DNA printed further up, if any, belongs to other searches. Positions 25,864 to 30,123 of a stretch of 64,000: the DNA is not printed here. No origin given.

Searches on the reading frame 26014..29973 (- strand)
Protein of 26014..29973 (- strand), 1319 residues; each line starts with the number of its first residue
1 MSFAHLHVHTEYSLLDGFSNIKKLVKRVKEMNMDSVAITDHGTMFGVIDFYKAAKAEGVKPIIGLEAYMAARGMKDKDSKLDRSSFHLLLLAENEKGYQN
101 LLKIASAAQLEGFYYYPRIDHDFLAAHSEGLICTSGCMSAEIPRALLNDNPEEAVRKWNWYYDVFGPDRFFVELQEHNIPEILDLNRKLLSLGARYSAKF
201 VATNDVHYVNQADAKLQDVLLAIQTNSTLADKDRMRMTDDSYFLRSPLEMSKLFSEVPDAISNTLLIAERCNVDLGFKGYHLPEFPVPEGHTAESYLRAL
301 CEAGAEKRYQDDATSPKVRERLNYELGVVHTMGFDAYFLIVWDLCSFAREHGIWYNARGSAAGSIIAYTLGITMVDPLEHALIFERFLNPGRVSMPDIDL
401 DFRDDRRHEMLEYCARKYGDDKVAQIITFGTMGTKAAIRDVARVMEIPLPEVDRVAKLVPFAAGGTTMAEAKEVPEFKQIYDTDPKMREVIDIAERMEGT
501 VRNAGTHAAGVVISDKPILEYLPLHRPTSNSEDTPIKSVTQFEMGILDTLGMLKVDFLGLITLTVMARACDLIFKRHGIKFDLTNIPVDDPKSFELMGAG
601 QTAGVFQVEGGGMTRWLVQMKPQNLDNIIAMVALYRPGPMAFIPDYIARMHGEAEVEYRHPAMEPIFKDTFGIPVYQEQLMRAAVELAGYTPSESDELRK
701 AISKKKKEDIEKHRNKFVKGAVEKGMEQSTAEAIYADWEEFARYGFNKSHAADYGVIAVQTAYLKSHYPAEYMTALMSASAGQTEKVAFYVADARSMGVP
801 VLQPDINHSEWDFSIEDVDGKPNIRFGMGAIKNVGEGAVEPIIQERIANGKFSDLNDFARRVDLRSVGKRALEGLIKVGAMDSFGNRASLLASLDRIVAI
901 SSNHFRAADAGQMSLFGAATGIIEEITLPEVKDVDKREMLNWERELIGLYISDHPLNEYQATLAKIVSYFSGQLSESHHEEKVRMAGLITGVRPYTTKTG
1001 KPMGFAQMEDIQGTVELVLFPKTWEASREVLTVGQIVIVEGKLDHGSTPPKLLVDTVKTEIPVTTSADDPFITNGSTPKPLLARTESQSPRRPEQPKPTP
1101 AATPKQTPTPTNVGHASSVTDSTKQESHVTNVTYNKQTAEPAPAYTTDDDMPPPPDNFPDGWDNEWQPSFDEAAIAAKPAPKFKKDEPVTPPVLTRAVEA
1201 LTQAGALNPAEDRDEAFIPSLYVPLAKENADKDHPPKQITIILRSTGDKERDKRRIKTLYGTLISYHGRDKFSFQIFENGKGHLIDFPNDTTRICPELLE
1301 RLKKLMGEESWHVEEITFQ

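Call 4: search_protein_families(library=pfam, proteins=[window:26014-29973:-], max_evalue=0.01)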
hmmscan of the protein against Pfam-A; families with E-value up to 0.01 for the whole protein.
window:26014-29973:- (1319 aa): 5 families
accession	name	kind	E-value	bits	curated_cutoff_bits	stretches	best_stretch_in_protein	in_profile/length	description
PF07733.18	DNA_pol3_alpha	-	3.7e-95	318.9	23.9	1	295-559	1-260/260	Bacterial DNA polymerase III alpha NTPase domain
PF17657.6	DNA_pol3_finger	-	3.5e-58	196.1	22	1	562-725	1-166/166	Bacterial DNA polymerase III alpha subunit finger domain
PF02811.25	PHP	-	2.9e-57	194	26.4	1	5-177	1-164/164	PHP domain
PF14579.12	HHH_6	-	7.5e-32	109.8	25.6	1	798-889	1-89/90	Helix-hairpin-helix motif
PF01336.31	tRNA_anti-codon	-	1.8e-09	37.8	27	1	983-1055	1-70/75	OB-fold nucleic acid binding domain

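Call 7: find_related_loci(query=window:26014-29973:-, collection=genome_contigs, flank=10000)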
Query window:26014-29973:- (1319 aa) in genome_contigs; peptide patterns used: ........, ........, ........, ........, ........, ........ (x = any residue, [..] = any of these).
306 stretches matched a pattern; 129 encode a relative of the query (tblastn E <= 1e-3); the best 80 are kept; 80 distinct loci.
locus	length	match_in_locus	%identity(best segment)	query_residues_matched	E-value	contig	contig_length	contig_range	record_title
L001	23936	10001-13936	93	1-1319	0e+0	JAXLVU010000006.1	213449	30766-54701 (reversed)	MAG: Anaerolineales bacterium isolate STL-CHL5 C4.92.fa-6, whole genome shotgun sequence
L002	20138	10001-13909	92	1-1319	0e+0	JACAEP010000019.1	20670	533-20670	MAG: Chloroflexota bacterium isolate L.E.CH.43_1 k119_226703, whole genome shotgun sequence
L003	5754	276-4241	89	1-1319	0e+0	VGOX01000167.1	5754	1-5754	MAG: Chloroflexi bacterium isolate M_DeepCast_65m_m2_156 M_DeepCast_65m_m2_156_Ga0194120_10025101, whole genome shotgun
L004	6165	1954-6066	85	1-1319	0e+0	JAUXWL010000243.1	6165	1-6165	MAG: Anaerolineales bacterium isolate C15_maxbin.104 C15_k141_311983, whole genome shotgun sequence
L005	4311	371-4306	89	1-1311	0e+0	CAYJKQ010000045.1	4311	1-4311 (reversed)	MAG TPA_asm: uncultured Anaerolineaceae bacterium isolate ERP124720_co1_146 genome assembly, contig: NODE_22300_length_4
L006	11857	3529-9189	93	1-1319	0e+0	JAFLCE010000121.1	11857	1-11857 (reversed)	MAG: Anaerolineae bacterium isolate UWPOB_ANAER1 gnl_X_MCALJHDA_121, whole genome shotgun sequence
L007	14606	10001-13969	82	1-1319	0e+0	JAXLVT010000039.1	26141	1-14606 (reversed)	MAG: Anaerolineales bacterium isolate STL-CHL4 C4.48.fa-39, whole genome shotgun sequence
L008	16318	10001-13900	84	1-1319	0e+0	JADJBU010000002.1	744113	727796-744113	MAG: Candidatus Villigracilis adiacens isolate Aved_BAT3C.518 tig00004048-10-7431970, whole genome shotgun sequence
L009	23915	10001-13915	81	1-1319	0e+0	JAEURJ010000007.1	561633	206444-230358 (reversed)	MAG: Anaerolineales bacterium isolate new MAG-274 k141_3083929, whole genome shotgun sequence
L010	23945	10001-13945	81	1-1319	0e+0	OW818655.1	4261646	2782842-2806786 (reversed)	metagenome genome assembly, chromosome: 1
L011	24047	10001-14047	80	1-1319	0e+0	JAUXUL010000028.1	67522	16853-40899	MAG: Anaerolineales bacterium isolate C15_concoct.bin.116_sub C15_k141_444371, whole genome shotgun sequence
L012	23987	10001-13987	81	1-1319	0e+0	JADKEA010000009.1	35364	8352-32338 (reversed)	MAG: Candidatus Villigracilis affinis isolate OdNW_MAXAC.037 tig00004145-10-353300, whole genome shotgun sequence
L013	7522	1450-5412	79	1-1319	0e+0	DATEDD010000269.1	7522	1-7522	MAG TPA_asm: Anaerolineales bacterium isolate SMAG_U8289 k141_1115699, whole genome shotgun sequence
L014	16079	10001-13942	80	1-1319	0e+0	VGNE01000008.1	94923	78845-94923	MAG: Chloroflexi bacterium isolate K_DeepCast_100m_m2_203 K_DeepCast_100m_m2_203_Ga0194127_10000204, whole genome shotgu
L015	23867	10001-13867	80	1-1319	0e+0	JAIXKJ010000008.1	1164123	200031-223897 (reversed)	MAG: Anaerolineales bacterium isolate UW1SPNA009 one-stage_bin009_NODE_4, whole genome shotgun sequence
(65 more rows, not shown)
